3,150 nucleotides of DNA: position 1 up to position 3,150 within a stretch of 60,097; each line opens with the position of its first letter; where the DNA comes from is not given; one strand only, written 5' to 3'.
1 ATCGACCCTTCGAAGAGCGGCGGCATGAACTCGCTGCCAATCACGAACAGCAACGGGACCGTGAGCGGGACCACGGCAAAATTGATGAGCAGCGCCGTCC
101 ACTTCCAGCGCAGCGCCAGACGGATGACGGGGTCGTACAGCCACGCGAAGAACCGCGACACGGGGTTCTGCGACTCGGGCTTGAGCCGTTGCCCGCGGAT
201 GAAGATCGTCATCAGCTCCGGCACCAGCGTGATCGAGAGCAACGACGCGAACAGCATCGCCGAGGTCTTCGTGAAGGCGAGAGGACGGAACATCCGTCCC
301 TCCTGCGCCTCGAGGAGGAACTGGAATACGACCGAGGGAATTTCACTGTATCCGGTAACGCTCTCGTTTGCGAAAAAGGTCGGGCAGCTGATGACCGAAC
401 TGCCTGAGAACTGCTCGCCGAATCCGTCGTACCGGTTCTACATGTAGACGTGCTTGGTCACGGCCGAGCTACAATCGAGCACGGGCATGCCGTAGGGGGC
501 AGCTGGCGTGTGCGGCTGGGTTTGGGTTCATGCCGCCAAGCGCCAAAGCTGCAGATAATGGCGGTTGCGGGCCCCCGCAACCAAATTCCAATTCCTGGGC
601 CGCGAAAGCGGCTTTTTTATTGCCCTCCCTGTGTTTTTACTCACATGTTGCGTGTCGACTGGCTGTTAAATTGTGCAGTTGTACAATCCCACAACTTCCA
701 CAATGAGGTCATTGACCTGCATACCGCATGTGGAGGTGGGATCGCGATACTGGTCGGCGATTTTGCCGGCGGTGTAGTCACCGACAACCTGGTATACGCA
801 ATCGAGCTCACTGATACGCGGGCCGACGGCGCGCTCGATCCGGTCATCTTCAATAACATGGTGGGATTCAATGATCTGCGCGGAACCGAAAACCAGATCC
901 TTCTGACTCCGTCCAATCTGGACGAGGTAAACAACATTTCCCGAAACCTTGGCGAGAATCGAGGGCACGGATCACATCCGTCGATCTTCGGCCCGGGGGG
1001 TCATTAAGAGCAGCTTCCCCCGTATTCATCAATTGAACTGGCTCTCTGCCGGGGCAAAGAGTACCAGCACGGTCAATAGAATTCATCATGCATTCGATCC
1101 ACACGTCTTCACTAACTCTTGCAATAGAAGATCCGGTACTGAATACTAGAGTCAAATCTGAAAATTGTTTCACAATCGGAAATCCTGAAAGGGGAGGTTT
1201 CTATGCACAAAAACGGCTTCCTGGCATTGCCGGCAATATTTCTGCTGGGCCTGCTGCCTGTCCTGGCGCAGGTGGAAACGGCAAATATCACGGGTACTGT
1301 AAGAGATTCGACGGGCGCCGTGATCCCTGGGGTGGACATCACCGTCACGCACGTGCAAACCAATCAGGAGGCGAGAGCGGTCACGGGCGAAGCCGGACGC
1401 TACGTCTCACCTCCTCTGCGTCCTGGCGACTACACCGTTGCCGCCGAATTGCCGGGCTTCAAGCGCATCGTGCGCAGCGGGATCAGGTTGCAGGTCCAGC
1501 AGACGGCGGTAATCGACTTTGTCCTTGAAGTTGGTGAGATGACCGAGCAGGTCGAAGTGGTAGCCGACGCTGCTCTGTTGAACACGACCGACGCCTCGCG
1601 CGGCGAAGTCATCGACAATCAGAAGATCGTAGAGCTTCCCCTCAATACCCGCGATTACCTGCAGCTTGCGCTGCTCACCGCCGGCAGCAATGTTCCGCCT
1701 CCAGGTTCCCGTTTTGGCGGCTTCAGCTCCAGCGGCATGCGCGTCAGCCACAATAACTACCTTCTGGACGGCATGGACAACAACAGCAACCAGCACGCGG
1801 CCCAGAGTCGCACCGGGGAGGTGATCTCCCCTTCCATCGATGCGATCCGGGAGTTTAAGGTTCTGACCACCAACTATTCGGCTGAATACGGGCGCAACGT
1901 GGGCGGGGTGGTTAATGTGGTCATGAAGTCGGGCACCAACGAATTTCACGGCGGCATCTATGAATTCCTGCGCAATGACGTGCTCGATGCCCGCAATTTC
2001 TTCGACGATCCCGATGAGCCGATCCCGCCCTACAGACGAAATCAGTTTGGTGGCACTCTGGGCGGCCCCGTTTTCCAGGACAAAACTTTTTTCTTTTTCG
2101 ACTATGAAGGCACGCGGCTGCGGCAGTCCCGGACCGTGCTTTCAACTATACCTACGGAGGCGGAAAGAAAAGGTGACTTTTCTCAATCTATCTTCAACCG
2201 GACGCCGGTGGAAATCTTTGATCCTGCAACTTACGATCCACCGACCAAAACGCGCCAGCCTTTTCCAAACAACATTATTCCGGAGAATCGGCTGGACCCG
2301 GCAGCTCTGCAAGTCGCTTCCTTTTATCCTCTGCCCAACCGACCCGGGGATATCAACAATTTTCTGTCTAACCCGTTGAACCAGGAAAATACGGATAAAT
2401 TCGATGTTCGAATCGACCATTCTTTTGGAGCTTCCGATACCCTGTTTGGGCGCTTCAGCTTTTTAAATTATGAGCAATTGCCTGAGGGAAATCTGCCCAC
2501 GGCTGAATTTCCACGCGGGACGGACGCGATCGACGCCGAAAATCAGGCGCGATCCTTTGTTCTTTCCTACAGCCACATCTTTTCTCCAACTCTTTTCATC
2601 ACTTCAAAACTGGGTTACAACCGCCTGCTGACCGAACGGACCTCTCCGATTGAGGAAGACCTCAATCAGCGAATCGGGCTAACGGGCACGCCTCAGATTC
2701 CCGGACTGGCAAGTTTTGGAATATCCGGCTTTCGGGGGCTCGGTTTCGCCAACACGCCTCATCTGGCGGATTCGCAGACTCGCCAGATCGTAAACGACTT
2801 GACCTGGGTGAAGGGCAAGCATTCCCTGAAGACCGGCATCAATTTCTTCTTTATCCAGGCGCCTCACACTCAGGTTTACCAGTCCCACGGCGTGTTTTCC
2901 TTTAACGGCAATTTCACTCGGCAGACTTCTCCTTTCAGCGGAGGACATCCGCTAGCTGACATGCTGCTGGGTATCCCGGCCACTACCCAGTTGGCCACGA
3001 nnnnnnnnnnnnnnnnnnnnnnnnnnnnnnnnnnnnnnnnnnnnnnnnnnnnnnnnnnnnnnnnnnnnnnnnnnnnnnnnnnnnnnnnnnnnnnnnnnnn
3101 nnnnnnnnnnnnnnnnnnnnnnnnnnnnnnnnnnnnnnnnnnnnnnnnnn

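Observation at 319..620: Argonaute (PIWI) C-terminal tail followed by a tRNA-fMet-derived att site and terminator: probable end of a pAgo defence island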

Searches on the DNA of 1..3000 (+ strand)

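Call 6: search_rna_families(source=window, start=1, end=3000, threshold=evalue, max_evalue=10, show_alignments=3)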
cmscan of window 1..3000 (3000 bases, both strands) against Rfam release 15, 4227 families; matches with E-value up to 10: 3.
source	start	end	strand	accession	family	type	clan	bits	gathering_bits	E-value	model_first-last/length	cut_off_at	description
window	548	618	+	RF01394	isrK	Gene; sRNA;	-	19.5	50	0.34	1-77/77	no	isrK Hfq binding RNA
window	2519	2588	-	RF01169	SNORD112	Gene; snRNA; snoRNA; CD-box;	CL00069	18.8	58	3.2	1-77/77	no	Small nucleolar RNA SNORD112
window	1212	1225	+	RF01727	SAM-SAH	Cis-reg; riboswitch;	-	16.6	40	1.9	11-24/49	no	SAM/SAH riboswitch aptamer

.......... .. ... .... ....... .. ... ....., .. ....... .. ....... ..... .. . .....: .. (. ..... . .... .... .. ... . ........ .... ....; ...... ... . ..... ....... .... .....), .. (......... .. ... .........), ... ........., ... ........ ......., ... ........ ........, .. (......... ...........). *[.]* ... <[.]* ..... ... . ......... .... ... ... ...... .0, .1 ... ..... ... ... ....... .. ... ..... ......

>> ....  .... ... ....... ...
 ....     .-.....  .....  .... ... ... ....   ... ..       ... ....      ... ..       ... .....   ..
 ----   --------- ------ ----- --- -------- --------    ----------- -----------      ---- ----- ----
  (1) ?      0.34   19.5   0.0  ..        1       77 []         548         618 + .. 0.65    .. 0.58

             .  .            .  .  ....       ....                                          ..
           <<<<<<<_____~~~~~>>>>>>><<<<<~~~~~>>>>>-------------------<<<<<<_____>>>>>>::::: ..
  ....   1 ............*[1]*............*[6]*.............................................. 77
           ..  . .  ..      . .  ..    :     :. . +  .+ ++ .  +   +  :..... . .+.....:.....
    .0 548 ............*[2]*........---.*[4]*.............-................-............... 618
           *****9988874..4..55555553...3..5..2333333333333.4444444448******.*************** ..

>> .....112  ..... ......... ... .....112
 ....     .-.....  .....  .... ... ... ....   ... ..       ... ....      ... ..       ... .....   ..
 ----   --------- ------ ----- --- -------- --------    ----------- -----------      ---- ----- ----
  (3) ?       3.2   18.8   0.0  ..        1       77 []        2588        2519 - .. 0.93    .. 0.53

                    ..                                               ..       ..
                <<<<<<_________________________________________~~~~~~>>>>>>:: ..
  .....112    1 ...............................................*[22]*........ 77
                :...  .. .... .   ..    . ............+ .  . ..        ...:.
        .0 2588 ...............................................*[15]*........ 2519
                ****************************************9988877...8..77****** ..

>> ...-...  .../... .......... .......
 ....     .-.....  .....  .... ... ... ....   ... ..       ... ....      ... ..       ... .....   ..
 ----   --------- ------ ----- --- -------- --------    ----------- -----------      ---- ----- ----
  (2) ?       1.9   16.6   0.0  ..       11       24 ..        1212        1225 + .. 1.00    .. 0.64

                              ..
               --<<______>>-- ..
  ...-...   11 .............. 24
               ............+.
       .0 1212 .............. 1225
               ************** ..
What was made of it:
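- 448..562 (.): 115-nt spacer of unknown origin between the pAgo stop codon and the first hairpin. No Rfam hit apart from a sub-threshold isrK match that reflects only the hairpins (call 6).
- No Rfam family matches (call 6).
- Tried and rejected: The Rfam isrK match (19.5 bits against a gathering score of 50) reflects only hairpin-plus-U-tail similarity (call 6).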

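Call 51: search_dna_similar(query=window:440-1210:+, collection=plasmids, mode=distant, max_evalue=0.01, max_rows=10)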
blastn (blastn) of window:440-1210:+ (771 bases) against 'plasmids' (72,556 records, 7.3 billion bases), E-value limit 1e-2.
No match.
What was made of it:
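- Tried and rejected: Window 440-1210 against plasmids gave no match (call 51).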

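Call 77: search_rna_families(source=L009, threshold=gathering)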
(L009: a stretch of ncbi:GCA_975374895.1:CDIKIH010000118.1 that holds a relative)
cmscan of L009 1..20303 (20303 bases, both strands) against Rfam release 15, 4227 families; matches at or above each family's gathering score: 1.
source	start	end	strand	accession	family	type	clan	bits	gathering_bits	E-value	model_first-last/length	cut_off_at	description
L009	2080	2270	-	RF00174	Cobalamin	Cis-reg; riboswitch;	CL00101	87.6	31.5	9.6e-21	1-189/189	no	Cobalamin riboswitch aptamer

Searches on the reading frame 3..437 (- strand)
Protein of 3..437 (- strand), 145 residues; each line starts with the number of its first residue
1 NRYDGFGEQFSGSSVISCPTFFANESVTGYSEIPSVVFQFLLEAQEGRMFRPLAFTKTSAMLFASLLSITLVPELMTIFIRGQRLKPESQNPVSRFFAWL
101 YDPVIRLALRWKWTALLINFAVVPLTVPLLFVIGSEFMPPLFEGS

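Call 11: search_protein_families(library=pfam, max_evalue=10, proteins=[window:3-437:-])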
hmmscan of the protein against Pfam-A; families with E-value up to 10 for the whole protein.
seq(145 aa): 2 families
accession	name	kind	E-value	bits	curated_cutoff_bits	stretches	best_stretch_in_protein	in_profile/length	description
PF00873.25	ACR_tran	-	1.8e-14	52.9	28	1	40-143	450-558/1021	AcrB/AcrD/AcrF family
PF03176.21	MMPL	-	0.22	10.9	20.5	1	44-88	267-310/333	MMPL family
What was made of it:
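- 1..320 (-): Fragment of a cusA/czcA-type RND pump pseudogene, equivalent to CusA residues ~471-575. It continues left of the window. The N-terminal ~470 codons are missing. Pfam ACR_tran E 1.8e-14, profile 450-558 (call 11).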

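Call 49: search_solved_structures(query=window:3-437:-, max_evalue=0.001, show_alignments=2)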
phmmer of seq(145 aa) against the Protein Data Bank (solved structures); distinct sequences matched with E-value up to 0.001: 6.
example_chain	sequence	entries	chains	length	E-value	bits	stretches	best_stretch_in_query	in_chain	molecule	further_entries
4dop_A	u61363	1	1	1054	1.6e-21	80.2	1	31-144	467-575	Cation efflux system protein CusA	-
4dnt_A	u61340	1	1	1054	1.6e-21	80.2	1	31-144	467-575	Cation efflux system protein CusA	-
3t51_A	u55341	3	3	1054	1.7e-21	80.2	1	31-144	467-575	Cation efflux system protein CusA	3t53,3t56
3ne5_A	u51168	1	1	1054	1.7e-21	80.2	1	31-144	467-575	Cation efflux system protein cusA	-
3k07_A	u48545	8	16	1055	1.7e-21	80.2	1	31-144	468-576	Cation efflux system protein cusA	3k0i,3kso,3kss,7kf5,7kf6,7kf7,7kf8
4dnr_A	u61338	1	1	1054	1.7e-21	80.2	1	31-144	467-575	Cation efflux system protein CusA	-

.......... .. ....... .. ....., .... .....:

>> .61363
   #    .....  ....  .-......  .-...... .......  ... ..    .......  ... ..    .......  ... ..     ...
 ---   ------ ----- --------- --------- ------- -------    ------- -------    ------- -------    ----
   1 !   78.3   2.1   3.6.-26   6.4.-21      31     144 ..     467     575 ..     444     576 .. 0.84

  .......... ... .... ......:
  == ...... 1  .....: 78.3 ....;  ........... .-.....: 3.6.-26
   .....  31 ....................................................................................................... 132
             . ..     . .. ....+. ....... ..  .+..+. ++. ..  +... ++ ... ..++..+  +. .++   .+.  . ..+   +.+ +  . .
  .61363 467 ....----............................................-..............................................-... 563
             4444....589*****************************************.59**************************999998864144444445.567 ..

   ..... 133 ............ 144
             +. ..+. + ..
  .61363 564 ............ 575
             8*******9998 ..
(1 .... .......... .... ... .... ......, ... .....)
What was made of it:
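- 1..320 (-): PDB CusA 3k07 E 1.7e-21, query F39-G144 aligned to CusA 471-575 (call 49).
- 311..320 (.): Junction between the cusA fragment and the pAgo tail. The 10 nt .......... can be read from either parent. CusA homology reaches F at 318-320 (call 49).
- Closest known: CusA. Same: The minus strand of 1-320 aligns to CusA residues 471-575 at E 1.7e-21 (call 49).
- CusA homology up to 318-320 on the minus strand (calls 11, 49).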
